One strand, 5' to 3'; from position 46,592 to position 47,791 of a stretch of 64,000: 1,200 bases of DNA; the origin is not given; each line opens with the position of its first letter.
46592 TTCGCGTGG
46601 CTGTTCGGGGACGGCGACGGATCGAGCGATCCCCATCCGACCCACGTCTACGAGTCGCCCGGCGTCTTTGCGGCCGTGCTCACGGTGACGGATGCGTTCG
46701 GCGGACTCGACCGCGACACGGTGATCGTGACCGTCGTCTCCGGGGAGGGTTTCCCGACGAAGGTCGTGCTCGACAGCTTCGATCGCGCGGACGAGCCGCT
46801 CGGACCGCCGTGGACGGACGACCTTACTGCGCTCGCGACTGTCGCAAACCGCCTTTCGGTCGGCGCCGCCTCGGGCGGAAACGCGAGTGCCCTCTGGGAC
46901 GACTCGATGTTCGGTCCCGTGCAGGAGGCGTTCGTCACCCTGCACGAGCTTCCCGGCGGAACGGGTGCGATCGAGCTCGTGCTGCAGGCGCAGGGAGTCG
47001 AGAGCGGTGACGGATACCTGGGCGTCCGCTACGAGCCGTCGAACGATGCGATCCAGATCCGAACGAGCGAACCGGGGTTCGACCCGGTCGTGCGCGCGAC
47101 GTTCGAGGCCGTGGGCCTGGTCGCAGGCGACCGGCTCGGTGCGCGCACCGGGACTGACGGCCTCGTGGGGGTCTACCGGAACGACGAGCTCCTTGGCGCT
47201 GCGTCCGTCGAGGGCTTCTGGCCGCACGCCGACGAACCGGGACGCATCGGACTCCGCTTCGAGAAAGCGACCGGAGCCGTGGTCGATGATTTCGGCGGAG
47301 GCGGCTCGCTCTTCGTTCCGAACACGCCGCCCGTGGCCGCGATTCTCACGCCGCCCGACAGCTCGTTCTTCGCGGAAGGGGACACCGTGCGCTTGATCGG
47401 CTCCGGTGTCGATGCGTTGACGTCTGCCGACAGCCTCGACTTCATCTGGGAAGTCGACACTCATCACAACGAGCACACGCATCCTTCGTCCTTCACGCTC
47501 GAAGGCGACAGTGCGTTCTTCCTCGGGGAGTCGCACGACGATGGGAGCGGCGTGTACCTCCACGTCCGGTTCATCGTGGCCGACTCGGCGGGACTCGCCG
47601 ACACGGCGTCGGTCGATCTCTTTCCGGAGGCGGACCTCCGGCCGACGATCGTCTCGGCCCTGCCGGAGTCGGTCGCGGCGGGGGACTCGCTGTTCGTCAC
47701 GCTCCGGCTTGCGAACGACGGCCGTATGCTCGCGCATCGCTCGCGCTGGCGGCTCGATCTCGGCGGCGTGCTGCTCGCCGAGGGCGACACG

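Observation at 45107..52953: Tandem duplicated giant secreted proteins: GSDH beta-propeller + PKD + Ig-like repeats + T9SS C-terminal domain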

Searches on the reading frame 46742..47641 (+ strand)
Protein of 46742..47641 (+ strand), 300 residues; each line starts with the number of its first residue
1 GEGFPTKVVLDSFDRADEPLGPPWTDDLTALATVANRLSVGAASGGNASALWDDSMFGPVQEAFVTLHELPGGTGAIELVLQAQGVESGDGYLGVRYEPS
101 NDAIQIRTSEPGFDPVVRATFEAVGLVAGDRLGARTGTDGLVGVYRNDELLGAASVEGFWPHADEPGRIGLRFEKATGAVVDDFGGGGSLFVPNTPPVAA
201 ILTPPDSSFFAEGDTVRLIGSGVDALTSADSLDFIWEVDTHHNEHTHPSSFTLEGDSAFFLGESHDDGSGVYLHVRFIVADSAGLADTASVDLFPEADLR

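Call 43: predict_structure(alignment_id=A2)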
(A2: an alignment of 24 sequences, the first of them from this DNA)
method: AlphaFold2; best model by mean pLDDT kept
length: 300 residues; sequences in the alignment: 24
mean_pLDDT: 91.8   pTM: 0.66
mean pLDDT of the five models: 91.8, 91.3, 90.9, 90.4, 90.4
residues with pLDDT >= 90: 228; 70-90: 57; 50-70: 14; < 50: 1
segments of 3 or more residues with pLDDT < 50: none
pLDDT, mean of each block of 10 residues (from residue 1): 81 95 96 97 89 92 97 94 94 96 97 95 94 94 95 94 94 96 90 80 95 93 88 96 86 95 77 95 92 76
secondary structure, 60 per line:
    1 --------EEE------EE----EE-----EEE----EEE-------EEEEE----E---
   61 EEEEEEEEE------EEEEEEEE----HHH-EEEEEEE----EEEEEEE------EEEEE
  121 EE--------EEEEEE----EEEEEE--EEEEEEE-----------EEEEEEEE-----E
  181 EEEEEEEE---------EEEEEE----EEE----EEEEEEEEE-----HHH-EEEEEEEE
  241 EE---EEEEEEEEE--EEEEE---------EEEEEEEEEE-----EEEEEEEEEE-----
elements in order: E9-11 E31-33 E38-40 E48-52 E61-69 E76-83 E92-98 E103-109 E116-122 E131-136 E141-146 E149-155 E167-174 E180-188 E198-203 E208-210 E215-223 E233-242 E246-254 E257-261 E271-280 E286-295
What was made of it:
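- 46742..47305 (+): A aa 546-733: concanavalin-A-like lectin jelly roll. It has no Pfam hit and is specific to the Eisenbacteria-type members of the family. AF2 pLDDT 91.8 (call 43).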

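Call 45: fold_search(model_id=the predicted structure, library=pdb)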
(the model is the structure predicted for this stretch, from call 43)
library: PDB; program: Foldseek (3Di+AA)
matches with E <= 10: 1703; with E <= 0.001: 125
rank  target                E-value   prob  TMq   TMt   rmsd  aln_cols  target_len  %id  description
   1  4b1m_A                1.6e-06  1.00  0.38  0.64   5.4       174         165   17  CARBOHYDRATE BINDING MODULE CBM66 FROM BACILLUS SUBTILIS (released 2012-12-12)
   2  4b1m_B                2.1e-06  1.00  0.40  0.69   3.7       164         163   18  CARBOHYDRATE BINDING MODULE CBM66 FROM BACILLUS SUBTILIS (released 2012-12-12)
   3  8zdo_a                2.2e-06  1.00  0.48  0.47   8.9       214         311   16  Cryo-EM structure of Mycobacteriophage Douge baseplate (gp13, gp17, gp23, gp16, gp18 and gp20) (released 2025-06-25)
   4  4b1l                  3.2e-06  1.00  0.37  0.64   6.2       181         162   14  CARBOHYDRATE BINDING MODULE CBM66 FROM BACILLUS SUBTILIS (released 2012-12-12)
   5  4b1m_C                4.4e-06  1.00  0.37  0.64   6.5       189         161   15  CARBOHYDRATE BINDING MODULE CBM66 FROM BACILLUS SUBTILIS (released 2012-12-12)
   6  8deo_A                5.9e-06  1.00  0.34  0.24  40.4       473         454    7  Structure of AAP A domain and B-repeats (residues 351-813) from Staphylococcus epidermidis (released 2023-05-03)
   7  4m00_A                8.4e-06  1.00  0.38  0.24  14.6       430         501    8  Crystal structure of the ligand binding region of staphylococcal adhesion SraP (released 2014-06-18)
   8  3d6e_A                1.1e-05  1.00  0.42  0.63   4.5       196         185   12  Crystal structure of the engineered 1,3-1,4-beta-glucanase protein from Bacillus licheniformis (released 2009-05-19)
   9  4azz_A                1.3e-05  1.00  0.35  0.59   3.6       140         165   16  Carbohydrate binding module CBM66 from Bacillus subtilis (released 2012-07-25)
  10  3vkl_A                1.6e-05  1.00  0.32  0.33  14.3       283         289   10  Protease-resistant mutant form of human Galectin-8 in complex with two lactose molecules (released 2012-09-12)
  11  2zab_A                3.6e-05  1.00  0.35  0.44   8.8       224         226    9  Crystal Structure of Family 7 Alginate Lyase A1-II' Y284F in Cmplex with Product (GGG) (released 2008-05-27)
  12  3wv6_A                3.9e-05  1.00  0.34  0.36  17.9       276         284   10  Crystal Structure of a protease-resistant mutant form of human galectin-9 (released 2015-05-20)
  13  8pn3_A                3.9e-05  1.00  0.26  0.23  15.8       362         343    8  Crystal structure of the HC7-Glu200Ala mutant complexed to a tetraglycopeptide. (released 2024-03-06)
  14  5v38_A                3.9e-05  1.00  0.32  0.24  18.1       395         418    8  Crystal Structure of The Receptor-binding Domain of Botulinum Neurotoxin Type HA (released 2017-03-22)
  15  8rvg_B                4.1e-05  1.00  0.34  0.27  17.9       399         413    8  Structure of the binding domain of BoNT/A mutant Y1117V in complex with the GD1a ganglioside receptor (released 2025-02-12)
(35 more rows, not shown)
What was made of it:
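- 46742..47305 (+): Foldseek best match is CBM66 (4B1M), E 1.6e-6, TM 0.64-0.69 (call 45).
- On CBM66 / ConA-like lectin fold: The fold matches: Foldseek E 1.6e-6, TM 0.64-0.69, 14-18% identity (call 45).
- Lectin module: calls 43, 45.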

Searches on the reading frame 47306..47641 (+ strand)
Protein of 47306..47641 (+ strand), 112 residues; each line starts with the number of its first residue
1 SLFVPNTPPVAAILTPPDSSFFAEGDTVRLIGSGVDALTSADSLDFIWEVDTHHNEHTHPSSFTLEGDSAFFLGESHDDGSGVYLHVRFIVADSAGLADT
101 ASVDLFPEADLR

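Call 38: search_protein_families(library=pfam, proteins=[window:47306-47641:+], max_evalue=5)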
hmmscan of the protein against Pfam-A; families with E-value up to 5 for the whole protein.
seq(112 aa): 0 families

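Call 57: predict_structure(alignment_id=A3)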
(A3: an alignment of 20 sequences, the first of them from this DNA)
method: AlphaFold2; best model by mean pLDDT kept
length: 112 residues; sequences in the alignment: 20
mean_pLDDT: 89.1   pTM: 0.83
mean pLDDT of the five models: 89.1, 89.2, 88.6, 88.6, 87.9
residues with pLDDT >= 90: 71; 70-90: 30; 50-70: 10; < 50: 1
segments of 3 or more residues with pLDDT < 50: none
pLDDT, mean of each block of 10 residues (from residue 1): 85 97 91 96 96 83 91 77 89 97 85 46
secondary structure, 60 per line:
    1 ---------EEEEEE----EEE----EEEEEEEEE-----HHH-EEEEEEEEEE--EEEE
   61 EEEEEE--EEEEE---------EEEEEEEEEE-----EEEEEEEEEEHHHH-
elements in order: E10-15 E20-22 E27-35 E45-54 E57-66 E69-73 E83-92 E98-107 H108-111

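Call 59: fold_search(model_id=the predicted structure, library=pdb)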
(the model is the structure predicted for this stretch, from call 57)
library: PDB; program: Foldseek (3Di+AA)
matches with E <= 10: 1697; with E <= 0.001: 0
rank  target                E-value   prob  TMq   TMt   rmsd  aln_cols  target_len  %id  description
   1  9kvu                  1.1e-03  1.00  0.60  0.71   6.2       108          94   14  Structure of B1 domain in the bifunctional enzyme CelAly (released 2026-03-18)
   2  9e99_J                3.5e-03  1.00  0.61  0.27   3.7       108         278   13  Cryo-EM reconstruction of Escherichia phage N4 capsid (released 2025-02-19)
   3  6u6t_B                3.9e-03  1.00  0.56  0.26   4.0       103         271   16  Neuronal growth regulator 1 (NEGR1) (released 2020-08-12)
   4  7wqp_R                4.8e-03  1.00  0.61  0.72   4.2       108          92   14  Adeno-associated virus serotype PHP.eB in complex with AAVR (released 2022-06-15)
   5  9lbz_q                5.3e-03  1.00  0.58  0.36   3.9       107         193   14  unique-vertex of mature phage N4 (released 2025-04-16)
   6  6dld_C                6.2e-03  1.00  0.52  0.24   4.5        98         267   15  Crystal structure of IgLON5/NEGR1 heterodimer (released 2019-04-10)
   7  1x5x_MODEL_1_A        6.6e-03  1.00  0.49  0.50   6.2       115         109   14  Solution structure of the fibronectin type-III domain of human fibronectin type III domain containing protein  (released 2005-11-17)
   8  5lfv_A                6.6e-03  1.00  0.45  0.21   4.8       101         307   17  Crystal structure of glycosylated Myelin-associated glycoprotein (MAG) Ig1-3 with soaked trisaccharide ligand (released 2016-12-14)
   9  7wjx_R                1.0e-02  1.00  0.59  0.68   4.3       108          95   15  Adeno-associated virus serotype 9 in complex with AAVR (released 2022-06-15)
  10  2yhg                  1.2e-02  1.00  0.58  0.18   5.7       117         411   20  Ab initio phasing of a nucleoside hydrolase-related hypothetical protein from Saccharophagus degradans that is associate (released 2011-08-03)
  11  8gul_A                1.2e-02  0.99  0.45  0.14   5.8       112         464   11  Chitin-active AA10 LPMO (GbpA) complexed with Cu(II) from Vibrio campbellii (released 2023-06-21)
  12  4jgu_A                1.3e-02  1.00  0.59  0.69   4.4       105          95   15  Crystal structure of Clostridium histolyticum ColH collagenase polycystic kidney-disease-like domain 2b at 1.4 Angstro (released 2014-03-05)
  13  6u6t_A                1.5e-02  1.00  0.52  0.24   4.3        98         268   15  Neuronal growth regulator 1 (NEGR1) (released 2020-08-12)
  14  9e99_K                1.5e-02  1.00  0.58  0.26   4.3       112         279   15  Cryo-EM reconstruction of Escherichia phage N4 capsid (released 2025-02-19)
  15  6nz0_Z                1.6e-02  1.00  0.63  0.73   3.6       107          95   16  Cryo-EM structure of AAV-2 in complex with AAVR PKD domains 1 and 2 (released 2019-06-12)
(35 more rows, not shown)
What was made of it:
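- The fold itself is a generic PKD/Ig sandwich (call 59).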

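Call 74: search_protein_representatives(alignment_id=A3)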
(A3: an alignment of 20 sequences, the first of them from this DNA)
Query: 20 sequences, 112 profile positions. Proteins with E-value up to 0.001 (for the whole library): 8350; up to 1e-10: 2588; up to 1e-30: 145. The best 150 are listed.
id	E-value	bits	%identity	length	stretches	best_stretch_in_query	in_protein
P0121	9.6e-150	505.5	-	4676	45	2-48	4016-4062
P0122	4.5e-134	455.0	-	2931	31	3-50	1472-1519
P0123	8.2e-104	357.5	-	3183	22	5-48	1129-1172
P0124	5.1e-94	326.0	-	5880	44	2-50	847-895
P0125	4.8e-90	313.2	-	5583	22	3-48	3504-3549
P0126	5.5e-85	296.9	-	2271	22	3-53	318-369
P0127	4.8e-84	293.8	-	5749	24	2-52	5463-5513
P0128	9.4e-82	286.5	-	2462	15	1-107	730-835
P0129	1.1e-67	241.2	-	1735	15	3-52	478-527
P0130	2.0e-66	237.1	-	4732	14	4-52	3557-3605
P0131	4.5e-66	236.0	-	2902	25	2-45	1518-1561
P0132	9.8e-66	234.9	-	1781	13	3-52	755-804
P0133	2.1e-65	233.8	-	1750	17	5-51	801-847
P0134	7.8e-64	228.8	-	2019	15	3-46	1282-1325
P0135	2.1e-61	220.9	-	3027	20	5-49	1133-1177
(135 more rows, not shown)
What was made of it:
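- The N-terminal half of the domain resembles common repeat Ig domains (call 74).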

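Call 76: search_protein_families(library=pfam, alignment_id=A4, max_evalue=0.001)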
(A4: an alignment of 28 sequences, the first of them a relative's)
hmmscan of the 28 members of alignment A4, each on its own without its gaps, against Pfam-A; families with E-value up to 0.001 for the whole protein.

A. member 1, P0162 (374 aa): 1 family
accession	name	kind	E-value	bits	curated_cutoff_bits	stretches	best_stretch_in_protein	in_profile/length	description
PF07705.17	CARDB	-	1e-06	29.3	22.7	1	197-269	28-100/101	CARDB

B. families by the number of members that match (of 28 scanned): 47 families (the first 25 are shown)
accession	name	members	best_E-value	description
PF07705.17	CARDB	14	5.2e-11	CARDB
PF18911.6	PKD_4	11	1.4e-19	PKD domain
PF13860.13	FlgD_ig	11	2e-09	FlgD Ig-like domain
PF00801.26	PKD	9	6.6e-28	PKD domain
PF07995.17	GSDH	8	1.5e-57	Glucose / Sorbosone dehydrogenase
PF13927.12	Ig_3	8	3.5e-28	Immunoglobulin domain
PF17957.7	Big_7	7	9.3e-165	Bacterial Ig domain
PF18962.6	Por_Secre_tail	7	2.6e-14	Secretion system C-terminal sorting domain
PF07679.22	I-set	6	6e-21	Immunoglobulin I-set domain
PF16656.11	Pur_ac_phosph_N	6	1e-06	Purple acid Phosphatase, N-terminal domain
PF13895.12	Ig_2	5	2.6e-19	Immunoglobulin domain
PF22352.2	K319L-like_PKD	5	3.3e-12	K319L-like, PKD domain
PF17963.7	Big_9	3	2.7e-05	Bacterial Ig domain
PF07691.17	PA14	2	7.5e-85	PA14 domain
PF18998.6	Flg_new_2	2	3e-08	Divergent InlB B-repeat domain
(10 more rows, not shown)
